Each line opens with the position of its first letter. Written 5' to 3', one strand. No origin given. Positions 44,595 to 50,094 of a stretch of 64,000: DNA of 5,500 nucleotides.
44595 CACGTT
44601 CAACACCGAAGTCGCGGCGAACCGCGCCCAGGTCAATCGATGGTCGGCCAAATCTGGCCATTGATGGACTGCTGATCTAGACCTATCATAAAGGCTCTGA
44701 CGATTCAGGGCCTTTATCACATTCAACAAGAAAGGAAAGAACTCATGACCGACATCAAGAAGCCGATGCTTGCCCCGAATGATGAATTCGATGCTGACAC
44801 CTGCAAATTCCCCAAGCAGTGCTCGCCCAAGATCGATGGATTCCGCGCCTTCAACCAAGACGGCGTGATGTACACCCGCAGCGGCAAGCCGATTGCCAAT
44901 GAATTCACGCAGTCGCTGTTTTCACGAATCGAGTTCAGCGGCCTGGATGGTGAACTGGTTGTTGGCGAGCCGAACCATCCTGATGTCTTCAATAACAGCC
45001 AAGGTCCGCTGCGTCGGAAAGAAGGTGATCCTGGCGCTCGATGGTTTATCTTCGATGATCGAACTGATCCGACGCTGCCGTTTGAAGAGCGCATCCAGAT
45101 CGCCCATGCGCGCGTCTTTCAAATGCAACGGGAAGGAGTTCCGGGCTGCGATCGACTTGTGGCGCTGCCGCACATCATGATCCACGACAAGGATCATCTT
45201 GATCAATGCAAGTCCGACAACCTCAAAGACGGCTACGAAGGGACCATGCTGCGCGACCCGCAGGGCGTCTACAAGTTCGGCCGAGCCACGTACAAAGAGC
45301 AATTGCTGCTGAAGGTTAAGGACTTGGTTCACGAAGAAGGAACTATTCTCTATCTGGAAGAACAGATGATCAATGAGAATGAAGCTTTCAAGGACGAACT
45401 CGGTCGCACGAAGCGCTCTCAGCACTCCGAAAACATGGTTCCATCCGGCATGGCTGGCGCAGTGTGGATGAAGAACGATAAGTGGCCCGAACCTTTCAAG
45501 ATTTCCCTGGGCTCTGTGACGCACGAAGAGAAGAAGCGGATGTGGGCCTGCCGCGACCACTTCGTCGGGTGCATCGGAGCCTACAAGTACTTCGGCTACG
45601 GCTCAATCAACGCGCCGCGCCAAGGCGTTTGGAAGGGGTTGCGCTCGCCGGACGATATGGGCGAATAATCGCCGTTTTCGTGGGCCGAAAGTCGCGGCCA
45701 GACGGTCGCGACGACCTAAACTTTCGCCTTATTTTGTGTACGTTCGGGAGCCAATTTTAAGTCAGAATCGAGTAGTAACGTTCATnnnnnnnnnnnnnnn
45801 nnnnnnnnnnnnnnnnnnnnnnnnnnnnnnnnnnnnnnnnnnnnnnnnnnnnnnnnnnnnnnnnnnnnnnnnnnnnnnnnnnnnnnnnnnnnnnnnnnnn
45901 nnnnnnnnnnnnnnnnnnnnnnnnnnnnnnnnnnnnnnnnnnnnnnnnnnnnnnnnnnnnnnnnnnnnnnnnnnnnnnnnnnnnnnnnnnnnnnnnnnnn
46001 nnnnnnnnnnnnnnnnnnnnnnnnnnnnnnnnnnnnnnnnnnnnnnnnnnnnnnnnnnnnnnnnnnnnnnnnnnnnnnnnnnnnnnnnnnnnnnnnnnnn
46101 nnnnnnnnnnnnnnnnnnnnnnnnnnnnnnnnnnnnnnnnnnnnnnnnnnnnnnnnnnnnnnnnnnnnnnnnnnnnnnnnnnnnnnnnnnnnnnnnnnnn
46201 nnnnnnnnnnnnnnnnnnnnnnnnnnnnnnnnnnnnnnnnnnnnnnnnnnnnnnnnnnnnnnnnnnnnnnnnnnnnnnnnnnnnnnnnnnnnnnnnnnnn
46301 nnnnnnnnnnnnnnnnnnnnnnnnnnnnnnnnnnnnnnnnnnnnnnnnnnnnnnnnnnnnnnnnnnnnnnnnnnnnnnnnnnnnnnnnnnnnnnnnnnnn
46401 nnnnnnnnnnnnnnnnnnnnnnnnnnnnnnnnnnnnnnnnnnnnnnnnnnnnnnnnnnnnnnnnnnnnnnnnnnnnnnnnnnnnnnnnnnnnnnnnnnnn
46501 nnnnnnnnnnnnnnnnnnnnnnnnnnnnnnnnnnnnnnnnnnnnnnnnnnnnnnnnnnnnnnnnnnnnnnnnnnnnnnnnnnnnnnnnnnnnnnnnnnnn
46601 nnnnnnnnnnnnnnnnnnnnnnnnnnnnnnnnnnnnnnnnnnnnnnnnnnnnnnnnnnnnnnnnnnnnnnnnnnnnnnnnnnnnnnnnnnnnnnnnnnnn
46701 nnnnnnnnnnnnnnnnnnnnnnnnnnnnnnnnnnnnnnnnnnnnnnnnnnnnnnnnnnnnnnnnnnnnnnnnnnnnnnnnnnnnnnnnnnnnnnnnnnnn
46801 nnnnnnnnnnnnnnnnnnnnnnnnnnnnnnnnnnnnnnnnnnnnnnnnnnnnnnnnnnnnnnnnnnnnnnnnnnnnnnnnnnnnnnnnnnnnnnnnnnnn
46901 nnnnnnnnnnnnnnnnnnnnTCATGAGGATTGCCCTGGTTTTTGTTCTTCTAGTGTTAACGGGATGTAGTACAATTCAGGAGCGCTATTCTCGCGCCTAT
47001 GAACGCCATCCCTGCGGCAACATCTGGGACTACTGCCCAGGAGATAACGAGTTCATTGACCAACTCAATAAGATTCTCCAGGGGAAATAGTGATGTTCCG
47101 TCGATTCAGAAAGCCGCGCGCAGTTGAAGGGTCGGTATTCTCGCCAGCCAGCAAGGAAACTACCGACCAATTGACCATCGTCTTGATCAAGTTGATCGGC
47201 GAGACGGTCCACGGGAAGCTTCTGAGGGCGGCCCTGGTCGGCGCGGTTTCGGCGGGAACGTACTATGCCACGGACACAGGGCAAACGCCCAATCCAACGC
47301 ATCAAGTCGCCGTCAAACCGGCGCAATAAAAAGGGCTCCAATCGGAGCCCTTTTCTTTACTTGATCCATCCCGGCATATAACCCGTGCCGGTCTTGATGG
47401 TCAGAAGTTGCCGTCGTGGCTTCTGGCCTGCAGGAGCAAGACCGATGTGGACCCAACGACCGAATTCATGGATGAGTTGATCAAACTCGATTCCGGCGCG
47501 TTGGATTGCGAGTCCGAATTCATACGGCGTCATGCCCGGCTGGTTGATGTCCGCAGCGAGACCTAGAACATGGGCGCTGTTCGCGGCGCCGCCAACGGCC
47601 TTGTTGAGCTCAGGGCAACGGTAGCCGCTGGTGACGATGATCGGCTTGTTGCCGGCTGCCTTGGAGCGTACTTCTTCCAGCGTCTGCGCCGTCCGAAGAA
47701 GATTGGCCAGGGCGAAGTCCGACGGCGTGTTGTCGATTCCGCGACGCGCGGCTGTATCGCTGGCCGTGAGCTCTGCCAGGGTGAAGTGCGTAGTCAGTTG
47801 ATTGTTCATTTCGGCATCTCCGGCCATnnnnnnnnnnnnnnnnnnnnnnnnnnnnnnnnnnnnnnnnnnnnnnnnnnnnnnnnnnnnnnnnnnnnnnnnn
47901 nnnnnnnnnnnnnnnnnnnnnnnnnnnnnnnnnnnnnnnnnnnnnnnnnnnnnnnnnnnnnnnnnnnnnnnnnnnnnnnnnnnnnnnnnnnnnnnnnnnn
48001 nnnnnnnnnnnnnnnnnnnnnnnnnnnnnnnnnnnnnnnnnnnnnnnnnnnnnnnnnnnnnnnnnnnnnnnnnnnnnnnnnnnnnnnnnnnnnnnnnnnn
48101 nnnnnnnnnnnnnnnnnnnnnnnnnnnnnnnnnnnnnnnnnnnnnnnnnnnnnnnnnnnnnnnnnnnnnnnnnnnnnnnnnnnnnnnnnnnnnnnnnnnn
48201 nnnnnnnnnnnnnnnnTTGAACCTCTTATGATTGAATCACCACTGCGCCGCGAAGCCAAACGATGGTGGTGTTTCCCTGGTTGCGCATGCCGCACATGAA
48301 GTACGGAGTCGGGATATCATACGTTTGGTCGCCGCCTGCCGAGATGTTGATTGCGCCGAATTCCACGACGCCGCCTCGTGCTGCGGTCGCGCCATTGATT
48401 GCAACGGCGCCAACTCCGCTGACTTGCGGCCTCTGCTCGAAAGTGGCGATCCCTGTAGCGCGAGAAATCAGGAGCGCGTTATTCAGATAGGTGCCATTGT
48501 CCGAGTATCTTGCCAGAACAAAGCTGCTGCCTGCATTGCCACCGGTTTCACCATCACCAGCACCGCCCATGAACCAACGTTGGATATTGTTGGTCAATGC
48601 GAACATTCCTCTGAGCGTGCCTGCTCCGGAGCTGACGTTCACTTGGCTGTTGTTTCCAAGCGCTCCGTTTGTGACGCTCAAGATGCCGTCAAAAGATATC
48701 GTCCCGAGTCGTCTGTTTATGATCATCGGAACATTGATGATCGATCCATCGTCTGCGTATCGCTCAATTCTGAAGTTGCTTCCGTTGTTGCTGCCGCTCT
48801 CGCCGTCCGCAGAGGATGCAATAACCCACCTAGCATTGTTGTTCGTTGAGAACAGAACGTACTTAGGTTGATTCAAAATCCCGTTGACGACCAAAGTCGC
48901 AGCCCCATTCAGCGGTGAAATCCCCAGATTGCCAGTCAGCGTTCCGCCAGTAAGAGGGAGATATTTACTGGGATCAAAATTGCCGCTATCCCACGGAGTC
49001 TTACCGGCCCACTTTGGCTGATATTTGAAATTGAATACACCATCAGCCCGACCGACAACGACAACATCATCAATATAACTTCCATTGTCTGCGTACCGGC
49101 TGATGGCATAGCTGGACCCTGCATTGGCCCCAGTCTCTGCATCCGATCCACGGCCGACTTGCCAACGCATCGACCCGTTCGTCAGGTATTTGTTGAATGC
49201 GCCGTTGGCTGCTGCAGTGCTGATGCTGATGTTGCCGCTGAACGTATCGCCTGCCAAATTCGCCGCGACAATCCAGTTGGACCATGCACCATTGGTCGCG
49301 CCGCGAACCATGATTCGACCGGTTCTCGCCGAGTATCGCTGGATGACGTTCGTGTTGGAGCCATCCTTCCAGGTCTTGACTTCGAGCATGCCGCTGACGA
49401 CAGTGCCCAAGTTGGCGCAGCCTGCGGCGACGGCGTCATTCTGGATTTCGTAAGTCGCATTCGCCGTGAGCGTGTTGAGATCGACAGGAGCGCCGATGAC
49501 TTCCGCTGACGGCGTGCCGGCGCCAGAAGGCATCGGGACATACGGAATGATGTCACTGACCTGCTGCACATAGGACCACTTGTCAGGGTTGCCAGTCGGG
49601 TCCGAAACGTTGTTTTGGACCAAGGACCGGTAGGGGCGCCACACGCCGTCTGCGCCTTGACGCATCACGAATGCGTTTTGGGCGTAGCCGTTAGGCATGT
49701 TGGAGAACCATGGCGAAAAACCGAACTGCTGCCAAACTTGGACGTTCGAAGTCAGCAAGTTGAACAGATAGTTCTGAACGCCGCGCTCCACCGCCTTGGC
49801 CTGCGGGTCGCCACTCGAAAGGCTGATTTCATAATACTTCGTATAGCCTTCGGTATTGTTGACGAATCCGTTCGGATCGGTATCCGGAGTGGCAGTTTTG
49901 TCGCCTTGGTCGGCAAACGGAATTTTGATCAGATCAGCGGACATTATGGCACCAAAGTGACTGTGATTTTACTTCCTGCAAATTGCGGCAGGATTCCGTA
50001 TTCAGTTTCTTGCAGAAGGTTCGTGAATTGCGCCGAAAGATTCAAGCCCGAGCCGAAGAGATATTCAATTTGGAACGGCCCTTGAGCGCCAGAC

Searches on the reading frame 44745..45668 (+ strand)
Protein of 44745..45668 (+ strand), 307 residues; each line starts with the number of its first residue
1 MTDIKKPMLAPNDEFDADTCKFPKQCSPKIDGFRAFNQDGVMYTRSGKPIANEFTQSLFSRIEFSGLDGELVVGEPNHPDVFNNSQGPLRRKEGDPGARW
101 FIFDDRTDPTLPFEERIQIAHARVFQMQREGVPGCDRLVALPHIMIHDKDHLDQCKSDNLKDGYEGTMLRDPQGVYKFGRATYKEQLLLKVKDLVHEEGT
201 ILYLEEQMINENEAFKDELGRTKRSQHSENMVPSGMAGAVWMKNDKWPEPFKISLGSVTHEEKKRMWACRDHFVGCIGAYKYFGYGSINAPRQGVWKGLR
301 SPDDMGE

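Call 85: search_protein_families(library=phrogs, proteins=[window:44745-45668:+], max_evalue=0.00001)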
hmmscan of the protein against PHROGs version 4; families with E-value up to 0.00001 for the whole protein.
window:44745-45668:+ (307 aa): 1 family
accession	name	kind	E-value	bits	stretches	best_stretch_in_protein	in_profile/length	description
phrog_114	-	DNA, RNA and nucleotide metabolism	2.8e-43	149.4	1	5-305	221-503/634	ATP-dependent DNA ligase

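Call 95: search_protein_families(library=pfam, proteins=[window:44745-45668:+], max_evalue=0.001)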
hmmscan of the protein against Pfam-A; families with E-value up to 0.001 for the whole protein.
window:44745-45668:+ (307 aa): 1 family
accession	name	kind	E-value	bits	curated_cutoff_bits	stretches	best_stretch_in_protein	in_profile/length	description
PF01068.26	DNA_ligase_A_M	-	4.3e-07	30.3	26.2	1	25-192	23-204/204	ATP dependent DNA ligase domain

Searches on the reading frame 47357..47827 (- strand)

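Call 94: search_protein_families(library=phrogs, proteins=[window:47357-47827:-], max_evalue=0.00001)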
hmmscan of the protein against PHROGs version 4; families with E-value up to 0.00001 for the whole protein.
window:47357-47827:- (156 aa): 3 families
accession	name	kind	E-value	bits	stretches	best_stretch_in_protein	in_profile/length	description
phrog_894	-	lysis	1.4e-43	150.4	1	4-151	39-182/389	endolysin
phrog_28234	-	lysis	9.2e-11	42.4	1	6-88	239-315/372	endolysin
phrog_17373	-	other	2.6e-10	41.4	1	57-134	50-126/224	peptidase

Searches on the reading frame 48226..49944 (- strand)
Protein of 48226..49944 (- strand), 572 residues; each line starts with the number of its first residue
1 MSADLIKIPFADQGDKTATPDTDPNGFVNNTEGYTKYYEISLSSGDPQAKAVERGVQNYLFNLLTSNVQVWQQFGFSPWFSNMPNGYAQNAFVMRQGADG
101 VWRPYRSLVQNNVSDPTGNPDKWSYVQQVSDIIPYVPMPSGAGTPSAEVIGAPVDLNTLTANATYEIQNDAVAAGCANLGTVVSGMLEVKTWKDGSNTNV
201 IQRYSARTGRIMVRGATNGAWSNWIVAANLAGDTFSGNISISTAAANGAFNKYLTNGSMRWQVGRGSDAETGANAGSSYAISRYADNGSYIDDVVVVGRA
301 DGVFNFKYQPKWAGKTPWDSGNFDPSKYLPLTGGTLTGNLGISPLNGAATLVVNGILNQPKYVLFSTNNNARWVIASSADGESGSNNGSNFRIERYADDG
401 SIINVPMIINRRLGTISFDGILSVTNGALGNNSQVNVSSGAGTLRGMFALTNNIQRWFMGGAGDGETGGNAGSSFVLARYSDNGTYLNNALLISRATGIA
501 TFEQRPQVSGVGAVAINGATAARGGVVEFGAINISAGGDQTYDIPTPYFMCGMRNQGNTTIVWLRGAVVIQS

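Call 85: search_protein_families(library=phrogs, proteins=[window:48226-49944:-], max_evalue=0.00001)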
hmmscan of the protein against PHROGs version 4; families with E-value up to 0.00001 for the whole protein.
window:48226-49944:- (572 aa): 5 families
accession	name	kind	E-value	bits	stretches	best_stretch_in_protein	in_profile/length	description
phrog_4900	-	tail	5.1e-67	227.8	1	3-253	4-257/964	tail protein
phrog_29706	-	tail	7.6e-24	84.8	2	419-526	519-628/657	tail spike protein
phrog_4013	-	unknown function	1.7e-22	80.9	2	328-417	300-382/659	-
phrog_26622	-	tail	1.5e-10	41.3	1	3-127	3-128/691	tail fiber protein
phrog_3971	-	unknown function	8.1e-06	26.1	0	146-236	93-186/331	-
